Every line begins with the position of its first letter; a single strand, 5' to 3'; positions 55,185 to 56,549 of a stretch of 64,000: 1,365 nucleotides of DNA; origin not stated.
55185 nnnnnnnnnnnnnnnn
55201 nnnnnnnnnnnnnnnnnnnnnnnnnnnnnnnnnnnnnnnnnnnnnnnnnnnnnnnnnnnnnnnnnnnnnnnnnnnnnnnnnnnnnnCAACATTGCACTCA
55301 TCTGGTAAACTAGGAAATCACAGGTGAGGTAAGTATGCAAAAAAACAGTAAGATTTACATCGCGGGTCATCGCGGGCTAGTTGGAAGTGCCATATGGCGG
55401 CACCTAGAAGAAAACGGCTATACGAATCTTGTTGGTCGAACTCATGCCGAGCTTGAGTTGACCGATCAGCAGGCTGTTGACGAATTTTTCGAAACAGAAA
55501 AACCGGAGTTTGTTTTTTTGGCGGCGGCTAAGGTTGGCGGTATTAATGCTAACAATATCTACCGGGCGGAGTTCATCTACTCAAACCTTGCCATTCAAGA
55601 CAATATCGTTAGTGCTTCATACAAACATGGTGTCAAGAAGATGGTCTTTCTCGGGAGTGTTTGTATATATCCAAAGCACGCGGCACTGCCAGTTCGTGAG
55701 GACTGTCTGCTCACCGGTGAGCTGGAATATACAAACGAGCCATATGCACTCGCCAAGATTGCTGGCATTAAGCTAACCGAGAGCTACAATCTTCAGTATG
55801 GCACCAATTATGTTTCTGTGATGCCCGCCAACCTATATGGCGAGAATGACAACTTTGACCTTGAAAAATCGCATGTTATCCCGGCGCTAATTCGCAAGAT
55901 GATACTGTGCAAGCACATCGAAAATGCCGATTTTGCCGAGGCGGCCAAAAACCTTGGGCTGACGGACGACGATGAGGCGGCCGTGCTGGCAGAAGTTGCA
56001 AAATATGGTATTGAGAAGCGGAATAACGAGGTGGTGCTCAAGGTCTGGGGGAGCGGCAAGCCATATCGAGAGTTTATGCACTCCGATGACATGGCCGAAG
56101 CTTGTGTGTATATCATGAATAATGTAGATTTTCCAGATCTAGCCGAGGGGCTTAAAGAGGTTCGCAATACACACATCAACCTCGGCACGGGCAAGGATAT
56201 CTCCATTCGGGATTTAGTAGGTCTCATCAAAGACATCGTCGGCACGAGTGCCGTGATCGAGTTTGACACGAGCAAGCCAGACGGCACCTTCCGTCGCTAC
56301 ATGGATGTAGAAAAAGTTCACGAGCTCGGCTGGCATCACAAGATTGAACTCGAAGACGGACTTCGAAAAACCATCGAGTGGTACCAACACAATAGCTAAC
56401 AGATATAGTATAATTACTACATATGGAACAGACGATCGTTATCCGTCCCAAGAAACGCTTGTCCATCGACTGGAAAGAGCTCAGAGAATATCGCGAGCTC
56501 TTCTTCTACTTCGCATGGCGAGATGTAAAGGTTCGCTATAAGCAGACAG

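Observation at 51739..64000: ABC-transporter-dependent, fucose-containing surface-glycan cluster with an AT-rich glycosyltransferase segment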

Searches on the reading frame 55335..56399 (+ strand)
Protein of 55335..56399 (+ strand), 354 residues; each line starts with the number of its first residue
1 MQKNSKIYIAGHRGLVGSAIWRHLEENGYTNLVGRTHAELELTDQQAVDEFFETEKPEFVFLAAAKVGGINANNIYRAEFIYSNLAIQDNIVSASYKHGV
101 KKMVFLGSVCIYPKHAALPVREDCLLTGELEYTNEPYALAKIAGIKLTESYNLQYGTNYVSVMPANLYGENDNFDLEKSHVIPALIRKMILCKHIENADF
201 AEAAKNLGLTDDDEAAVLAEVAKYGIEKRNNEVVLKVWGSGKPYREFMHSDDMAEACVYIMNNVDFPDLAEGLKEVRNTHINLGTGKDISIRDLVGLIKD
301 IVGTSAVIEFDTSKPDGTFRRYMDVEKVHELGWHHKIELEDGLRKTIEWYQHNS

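Call 5: search_protein_families(library=pfam, proteins=[window:55335-56399:+], max_evalue=0.01)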
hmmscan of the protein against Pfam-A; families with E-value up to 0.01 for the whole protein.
window:55335-56399:+ (354 aa): 4 families
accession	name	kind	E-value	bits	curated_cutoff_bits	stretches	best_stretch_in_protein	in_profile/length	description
PF01370.27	Epimerase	-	2.5e-57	194.5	20.9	2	7-190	1-194/240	NAD dependent epimerase/dehydratase family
PF16363.11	GDP_Man_Dehyd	-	6.8e-11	42.6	27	2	39-179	58-195/332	GDP-mannose 4,6 dehydratase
PF04321.23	RmlD_sub_bind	-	2.3e-06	27.4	27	1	6-65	2-60/287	RmlD substrate binding domain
PF02719.21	Polysacc_synt_2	-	0.00025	20.8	20.2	1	40-106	61-126/293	Polysaccharide biosynthesis protein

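Call 10: search_protein_families(library=ncbifam, proteins=[window:55335-56399:+], max_evalue=0.001)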
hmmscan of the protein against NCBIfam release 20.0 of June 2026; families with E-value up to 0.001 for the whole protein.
window:55335-56399:+ (354 aa): 10 families
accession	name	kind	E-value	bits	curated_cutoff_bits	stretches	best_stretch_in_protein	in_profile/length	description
NF047922.1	GDPFucSynFcl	equivalog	1.4e-127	425.4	500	2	4-195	2-192/308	GDP-L-fucose synthase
TIGR01181.1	dTDP_gluc_dehyt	equivalog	7.3e-17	61.4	365.1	1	232-353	202-314/321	dTDP-glucose 4,6-dehydratase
TIGR01179.1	galE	equivalog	1.2e-15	57.2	262.3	1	39-353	53-328/332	UDP-glucose 4-epimerase GalE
TIGR04180.1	EDH_00030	hypoth_equivalog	2.7e-12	46.4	475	1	57-191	71-195/297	NAD-dependent 4,6-dehydratase LegB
NF007490.0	PRK10084.1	subfamily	5.3e-07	28.9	649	1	235-353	221-337/361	dTDP-glucose 4,6-dehydratase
NF007582.0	PRK10217.1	equivalog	2.2e-06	27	698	1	235-353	214-334/355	dTDP-glucose 4,6-dehydratase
TIGR03649.1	ergot_EASG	subfamily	4.5e-05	23.1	256.4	0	187-250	216-282/287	ergot alkaloid biosynthesis protein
TIGR03466.1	HpnA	hypoth_equivalog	9.7e-05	21.4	367.65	0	7-172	3-175/327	hopanoid-associated sugar epimerase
TIGR01214.1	rmlD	equivalog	0.00062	18.9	224.05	0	6-67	1-61/285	dTDP-4-dehydrorhamnose reductase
TIGR02622.1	CDP_4_6_dhtase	equivalog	0.00094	18.4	278.45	0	327-352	306-332/352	CDP-glucose 4,6-dehydratase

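Call 15: find_homologous_proteins(query=window:55335-56399:+, max_evalue=1e-30)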
Query window:55335-56399:+ (354 aa): 8000 proteins with E <= 1e-30 among 8000 candidates; the best 120 are listed.
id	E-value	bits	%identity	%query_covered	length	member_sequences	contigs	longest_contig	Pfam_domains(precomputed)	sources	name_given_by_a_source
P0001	4.6e-238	807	100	100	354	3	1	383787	PF04321.24,PF16363.12,PF01370.28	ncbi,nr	ncbi:GDP-L-fucose synthase [bacterium]|nr:GDP-L-fucose synthase [bacterium]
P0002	1.2e-194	664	80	99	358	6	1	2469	PF04321.24,PF16363.12,PF01370.28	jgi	-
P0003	1.9e-193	660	80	100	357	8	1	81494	PF04321.24,PF16363.12,PF01370.28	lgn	-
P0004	2.1e-191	654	79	100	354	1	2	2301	PF04321.24,PF16363.12,PF01370.28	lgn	-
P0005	2.3e-191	653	80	100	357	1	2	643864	PF16363.12,PF01370.28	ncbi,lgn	ncbi:MAG: GDP-L-fucose synthase [Candidatus Saccharibacteria bacterium]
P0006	4.0e-190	649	78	100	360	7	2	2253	PF04321.24,PF16363.12,PF01370.28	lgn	-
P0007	8.0e-190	648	79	99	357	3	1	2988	PF04321.24,PF16363.12,PF01370.28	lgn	-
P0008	1.5e-188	644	79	100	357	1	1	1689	PF04321.24,PF16363.12,PF01370.28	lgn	-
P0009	2.0e-188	644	78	99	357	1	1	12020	PF04321.24,PF16363.12,PF01370.28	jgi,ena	-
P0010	1.5e-187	641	77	100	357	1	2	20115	PF04321.24,PF16363.12,PF01370.28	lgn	-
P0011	2.4e-187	640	78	100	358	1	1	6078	PF04321.24,PF16363.12,PF01370.28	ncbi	-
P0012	1.9e-184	631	77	100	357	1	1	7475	PF04321.24,PF16363.12,PF01370.28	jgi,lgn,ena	-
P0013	5.9e-184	629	75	100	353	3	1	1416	PF04321.24,PF16363.12,PF01370.28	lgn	-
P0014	6.2e-184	629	77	99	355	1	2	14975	PF04321.24,PF16363.12,PF01370.28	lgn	-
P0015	6.6e-184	629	77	100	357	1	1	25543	PF16363.12,PF01370.28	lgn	-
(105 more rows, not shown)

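Call 16: find_encoding_contigs(protein=P0001, flank=10000, max_places=3)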
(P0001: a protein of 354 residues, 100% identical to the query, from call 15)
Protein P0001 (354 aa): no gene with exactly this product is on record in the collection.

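Call 17: find_encoding_contigs(protein=P0005, flank=10000, max_places=3)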
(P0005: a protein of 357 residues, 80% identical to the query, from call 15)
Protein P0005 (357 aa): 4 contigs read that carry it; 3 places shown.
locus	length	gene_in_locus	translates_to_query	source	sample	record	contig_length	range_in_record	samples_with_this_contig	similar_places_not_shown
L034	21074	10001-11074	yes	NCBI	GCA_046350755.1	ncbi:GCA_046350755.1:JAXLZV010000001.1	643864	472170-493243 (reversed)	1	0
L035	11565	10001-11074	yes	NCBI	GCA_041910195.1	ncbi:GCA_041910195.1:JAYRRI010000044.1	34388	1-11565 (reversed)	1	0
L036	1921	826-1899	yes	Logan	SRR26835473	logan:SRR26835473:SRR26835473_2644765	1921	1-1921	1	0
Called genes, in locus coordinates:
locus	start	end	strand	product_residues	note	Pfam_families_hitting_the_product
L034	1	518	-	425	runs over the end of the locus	PF13660:DUF4147, PF05161:MOFRL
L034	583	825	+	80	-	PF14242:DUF4342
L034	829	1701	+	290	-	PF00005:ABC_tran, PF13304:AAA_21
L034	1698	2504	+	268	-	PF12679:ABC2_membrane_2, PF10920:DUF2705 (weak), PF12698:ABC2_membrane_3 (weak), PF13346:ABC2_membrane_5 (weak)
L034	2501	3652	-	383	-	PF03729:DUF308 (faint), PF04970:LRAT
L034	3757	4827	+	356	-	PF06197:DUF998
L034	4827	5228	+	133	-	-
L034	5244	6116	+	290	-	PF00483:NTP_transferase, PF12804:NTP_transf_3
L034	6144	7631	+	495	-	PF13231:PMT_2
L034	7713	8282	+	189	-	-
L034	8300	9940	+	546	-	PF18885:DUF5648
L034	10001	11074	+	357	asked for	PF01370:Epimerase, PF16363:GDP_Man_Dehyd (faint), PF01370:Epimerase (weak)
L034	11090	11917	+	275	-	PF01061:ABC2_membrane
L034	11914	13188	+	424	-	PF00005:ABC_tran, PF13304:AAA_21 (faint)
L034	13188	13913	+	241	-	PF05050:Methyltransf_21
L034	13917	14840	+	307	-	-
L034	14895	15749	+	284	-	PF00535:Glycos_transf_2, PF10111:Glyco_tranf_2_2, PF13641:Glyco_tranf_2_3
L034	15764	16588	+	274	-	PF01531:Glyco_transf_11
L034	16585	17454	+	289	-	-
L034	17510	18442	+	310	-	PF13641:Glyco_tranf_2_3 (weak), PF00535:Glycos_transf_2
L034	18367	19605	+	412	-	PF20706:GT4-conflict, PF00534:Glycos_transf_1, PF13692:Glyco_trans_1_4, PF13524:Glyco_trans_1_2 (weak)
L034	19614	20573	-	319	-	PF01370:Epimerase, PF04321:RmlD_sub_bind, PF16363:GDP_Man_Dehyd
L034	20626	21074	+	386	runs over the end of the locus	PF20706:GT4-conflict, PF00534:Glycos_transf_1, PF13692:Glyco_trans_1_4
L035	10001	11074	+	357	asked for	PF01370:Epimerase, PF16363:GDP_Man_Dehyd (faint), PF01370:Epimerase (weak)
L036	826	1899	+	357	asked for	PF01370:Epimerase, PF16363:GDP_Man_Dehyd (faint), PF01370:Epimerase (weak)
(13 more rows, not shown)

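Call 19: find_encoding_contigs(protein=P0003, flank=10000, max_places=2)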
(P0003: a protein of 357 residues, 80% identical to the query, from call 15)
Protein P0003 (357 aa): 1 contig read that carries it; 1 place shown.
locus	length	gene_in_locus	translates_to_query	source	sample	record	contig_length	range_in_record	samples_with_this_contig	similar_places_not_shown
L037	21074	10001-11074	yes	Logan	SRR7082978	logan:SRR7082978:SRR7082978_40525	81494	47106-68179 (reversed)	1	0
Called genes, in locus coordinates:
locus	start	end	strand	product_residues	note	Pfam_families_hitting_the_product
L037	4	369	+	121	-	PF00825:Ribonuclease_P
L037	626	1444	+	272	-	PF02096:60KD_IMP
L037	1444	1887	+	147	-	PF13083:KH_KhpA-B, PF01424:R3H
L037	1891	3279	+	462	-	PF10396:TrmE_N, PF12631:MnmE_helical, PF01926:MMR_HSR1, PF02421:FeoB_N (weak)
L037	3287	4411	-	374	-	PF01757:Acyl_transf_3, PF10129:OpgC_C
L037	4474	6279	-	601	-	PF12229:PG_binding_4, PF04294:VanW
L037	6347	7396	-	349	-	PF00483:NTP_transferase, PF12804:NTP_transf_3 (weak), PF22640:ManC_GMP_beta-helix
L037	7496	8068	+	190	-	-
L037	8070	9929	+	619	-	PF16158:N_BRCA1_IG (weak), PF01453:B_lectin (faint)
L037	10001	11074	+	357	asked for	PF01370:Epimerase, PF04321:RmlD_sub_bind (weak), PF16363:GDP_Man_Dehyd (faint), PF01370:Epimerase (weak)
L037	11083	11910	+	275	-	PF01061:ABC2_membrane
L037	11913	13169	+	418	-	PF00005:ABC_tran, PF13304:AAA_21 (weak)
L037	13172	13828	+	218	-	-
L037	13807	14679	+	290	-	PF00535:Glycos_transf_2, PF10111:Glyco_tranf_2_2, PF13641:Glyco_tranf_2_3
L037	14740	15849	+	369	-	PF13439:Glyco_transf_4, PF00534:Glycos_transf_1, PF13692:Glyco_trans_1_4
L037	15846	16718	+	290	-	PF01531:Glyco_transf_11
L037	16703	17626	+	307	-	PF00535:Glycos_transf_2, PF10111:Glyco_tranf_2_2, PF13641:Glyco_tranf_2_3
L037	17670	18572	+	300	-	-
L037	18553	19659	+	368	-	PF13439:Glyco_transf_4, PF13579:Glyco_trans_4_4, PF20706:GT4-conflict (weak), PF00534:Glycos_transf_1, PF13692:Glyco_trans_1_4, PF13524:Glyco_trans_1_2 (weak)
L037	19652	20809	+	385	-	PF13439:Glyco_transf_4 (weak), PF20706:GT4-conflict, PF00534:Glycos_transf_1, PF13692:Glyco_trans_1_4, PF13524:Glyco_trans_1_2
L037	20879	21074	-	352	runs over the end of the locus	PF01370:Epimerase, PF04321:RmlD_sub_bind, PF16363:GDP_Man_Dehyd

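Call 20: find_encoding_contigs(protein=P0015, flank=10000, max_places=2)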
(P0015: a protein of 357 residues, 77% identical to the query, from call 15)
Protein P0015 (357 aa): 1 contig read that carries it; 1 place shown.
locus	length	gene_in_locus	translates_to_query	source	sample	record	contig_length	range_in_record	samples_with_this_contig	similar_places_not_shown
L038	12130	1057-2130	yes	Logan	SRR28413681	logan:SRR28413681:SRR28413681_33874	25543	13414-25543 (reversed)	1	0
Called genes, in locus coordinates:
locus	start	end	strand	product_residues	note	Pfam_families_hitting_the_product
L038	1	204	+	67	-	?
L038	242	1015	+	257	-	PF05050:Methyltransf_21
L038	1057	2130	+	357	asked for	PF01370:Epimerase, PF16363:GDP_Man_Dehyd (weak)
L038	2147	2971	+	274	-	PF01061:ABC2_membrane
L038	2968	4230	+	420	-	PF00005:ABC_tran, PF13304:AAA_21 (weak), PF14524:Wzt_C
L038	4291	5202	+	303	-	PF00535:Glycos_transf_2 (weak)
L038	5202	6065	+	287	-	PF20102:DUF6492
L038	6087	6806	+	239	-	PF13489:Methyltransf_23, PF13847:Methyltransf_31, PF08241:Methyltransf_11, PF08242:Methyltransf_12 (weak), PF13649:Methyltransf_25 (weak), PF20922:Anamorsin_N (faint)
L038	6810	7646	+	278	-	PF01531:Glyco_transf_11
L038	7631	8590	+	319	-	PF00535:Glycos_transf_2, PF10111:Glyco_tranf_2_2, PF13641:Glyco_tranf_2_3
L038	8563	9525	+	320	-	PF13641:Glyco_tranf_2_3, PF00535:Glycos_transf_2, PF10111:Glyco_tranf_2_2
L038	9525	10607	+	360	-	PF20706:GT4-conflict (weak), PF00534:Glycos_transf_1, PF13692:Glyco_trans_1_4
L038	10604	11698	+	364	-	PF00534:Glycos_transf_1, PF13692:Glyco_trans_1_4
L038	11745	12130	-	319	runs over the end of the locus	PF01370:Epimerase, PF04321:RmlD_sub_bind, PF16363:GDP_Man_Dehyd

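Call 21: search_protein_families(library=ncbifam, proteins=[L034:19614-20573:-, L034:5244-6116:+, L034:13188-13913:+, L034:13917-14840:+, L034:16585-17454:+, L037:13172-13828:+, L037:17670-18572:+], max_evalue=0.001)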
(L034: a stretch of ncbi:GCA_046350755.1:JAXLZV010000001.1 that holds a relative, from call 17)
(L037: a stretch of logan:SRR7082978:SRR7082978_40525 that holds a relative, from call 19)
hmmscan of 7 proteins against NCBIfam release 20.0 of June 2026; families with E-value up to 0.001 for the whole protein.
L034:19614-20573:- (319 aa): 16 families
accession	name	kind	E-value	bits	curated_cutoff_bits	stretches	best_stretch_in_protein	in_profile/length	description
TIGR01472.1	gmd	equivalog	1.7e-161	537.1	415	1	2-315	1-340/342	GDP-mannose 4,6-dehydratase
TIGR04180.1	EDH_00030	hypoth_equivalog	1.4e-33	116.2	475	1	5-300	2-296/297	NAD-dependent 4,6-dehydratase LegB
TIGR01181.1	dTDP_gluc_dehyt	equivalog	4.4e-32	111.4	365.1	1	4-310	2-308/321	dTDP-glucose 4,6-dehydratase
TIGR01179.1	galE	equivalog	1.5e-23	83.1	262.3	1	4-309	2-318/332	UDP-glucose 4-epimerase GalE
TIGR02622.1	CDP_4_6_dhtase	equivalog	3.1e-23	82.5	278.45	1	2-311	5-328/352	CDP-glucose 4,6-dehydratase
NF007582.0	PRK10217.1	equivalog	2e-15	56.7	698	1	47-236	50-245/355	dTDP-glucose 4,6-dehydratase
NF007490.0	PRK10084.1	subfamily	4.1e-13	49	649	1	51-307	53-328/361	dTDP-glucose 4,6-dehydratase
NF043036.1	ErythonDh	equivalog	2.5e-11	43.3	325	1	4-161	3-163/321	D-erythronate dehydrogenase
NF007956.0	PRK10675.1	subfamily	2.7e-10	39.9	394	1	3-159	2-161/338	UDP-glucose 4-epimerase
NF052578.1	StrlDmthSdmBMthl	equivalog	1.1e-08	35.3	600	1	4-163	3-148/328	sterol demethylase protein SdmB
TIGR03466.1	HpnA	hypoth_equivalog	1e-07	31.2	367.65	1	3-148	2-139/327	hopanoid-associated sugar epimerase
NF011728.1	PRK15181.1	equivalog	5e-07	29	760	1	2-306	16-330/348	Vi polysaccharide biosynthesis UDP-N-acetylglucosaminuronic acid C-4 epimerase TviC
NF041015.1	UDPsulfquin_syn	equivalog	6.2e-06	25.4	575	1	44-120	62-141/384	UDP-sulfoquinovose synthase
NF058621.1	DiazavRedAvaA7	equivalog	2.4e-05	24.1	400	1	3-113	2-105/304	3-diazoavenalumate denitrifying reductase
NF042422.1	oxyalk_red_OleD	equivalog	0.00017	21.1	580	1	4-163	3-147/329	2-alkyl-3-oxoalkanoate reductase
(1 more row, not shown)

L034:5244-6116:+ (290 aa): 31 families (the best 25 are shown)
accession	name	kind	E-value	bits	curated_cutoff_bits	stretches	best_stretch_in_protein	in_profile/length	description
TIGR01207.1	rmlA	equivalog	4.1e-143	475.7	360.65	1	2-283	1-283/286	glucose-1-phosphate thymidylyltransferase RfbA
NF012024.0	PRK15480.1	equivalog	9.1e-130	432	588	1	2-287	5-291/292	glucose-1-phosphate thymidylyltransferase RfbA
TIGR01208.1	rmlA_long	equivalog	1.3e-54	185.4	320.25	1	2-236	1-234/353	glucose-1-phosphate thymidylyltransferase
TIGR03992.1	Arch_glmU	subfamily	1.3e-42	146.1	292.1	1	1-233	1-224/393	bifunctional sugar-1-phosphate nucleotidylyltransferase/acetyltransferase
NF041313.1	UDPGP_AglF_Halo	equivalog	3.1e-32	111.9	400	1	1-208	1-207/234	UTP--glucose-1-phosphate uridylyltransferase AglF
NF041173.1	Sug_nt_acttase_Thmprot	equivalog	1.6e-30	106.4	600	1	1-253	1-242/405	bifunctional sugar-1-phosphate nucleotidylyltransferase/acetyltransferase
NF052502.1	man1P_GTase_Rv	exception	5.2e-26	91.3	440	1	3-229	3-223/352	mannose-1-phosphate guanylyltransferase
TIGR01099.1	galU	equivalog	2.8e-25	89.4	326.8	2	2-56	3-57/261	UTP--glucose-1-phosphate uridylyltransferase GalU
NF045761.1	NAMPUrTaseMurU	equivalog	1.8e-18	67.2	250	1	1-232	1-223/226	N-acetylmuramate alpha-1-phosphate uridylyltransferase MurU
NF003670.0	PRK05293.1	equivalog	3.6e-15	55.8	470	2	102-246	121-266/382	glucose-1-phosphate adenylyltransferase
NF009928.0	PRK13389.1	equivalog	3.2e-14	52.8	548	1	2-54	10-62/302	UTP--glucose-1-phosphate uridylyltransferase GalU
NF049965.1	GlMnHpPGnyltfHddC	equivalog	2.1e-13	50.4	300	1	1-179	1-171/221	D-glycero-D-manno-heptose 1-phosphate guanosyltransferase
NF007516.0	PRK10122.1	equivalog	2.8e-12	46.4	534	1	2-54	5-57/297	UTP--glucose-1-phosphate uridylyltransferase GalF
TIGR02091.1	glgC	equivalog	3.7e-12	46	424.9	2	3-54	3-55/364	glucose-1-phosphate adenylyltransferase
TIGR01105.1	galF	equivalog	2.7e-10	39.9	659.2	1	2-54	5-57/297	GalU regulator GalF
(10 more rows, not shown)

L034:13188-13913:+ (241 aa): 1 family
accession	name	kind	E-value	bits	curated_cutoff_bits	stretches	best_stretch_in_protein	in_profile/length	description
TIGR01444.1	fkbM_fam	subfamily_domain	1.2e-11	45.3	37.7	1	42-180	2-138/143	FkbM family methyltransferase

L034:13917-14840:+ (307 aa): 1 family
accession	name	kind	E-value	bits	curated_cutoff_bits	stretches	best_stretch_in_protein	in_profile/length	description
TIGR04371.1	methyltran_NanM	subfamily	1.8e-10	40.8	44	1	94-203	92-201/273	putative sugar O-methyltransferase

L034:16585-17454:+ (289 aa): 0 families

L037:13172-13828:+ (218 aa): 0 families

L037:17670-18572:+ (300 aa): 0 families

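Call 54: search_protein_families(library=ncbifam, proteins=[L038:242-1015:+], max_evalue=0.00001)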
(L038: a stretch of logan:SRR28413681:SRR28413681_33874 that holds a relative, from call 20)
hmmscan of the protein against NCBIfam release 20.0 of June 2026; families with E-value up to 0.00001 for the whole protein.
L038:242-1015:+ (257 aa): 1 family
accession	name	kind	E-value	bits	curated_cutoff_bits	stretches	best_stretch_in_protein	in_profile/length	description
TIGR01444.1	fkbM_fam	subfamily_domain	2.6e-25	89.6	37.7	1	72-201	2-143/143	FkbM family methyltransferase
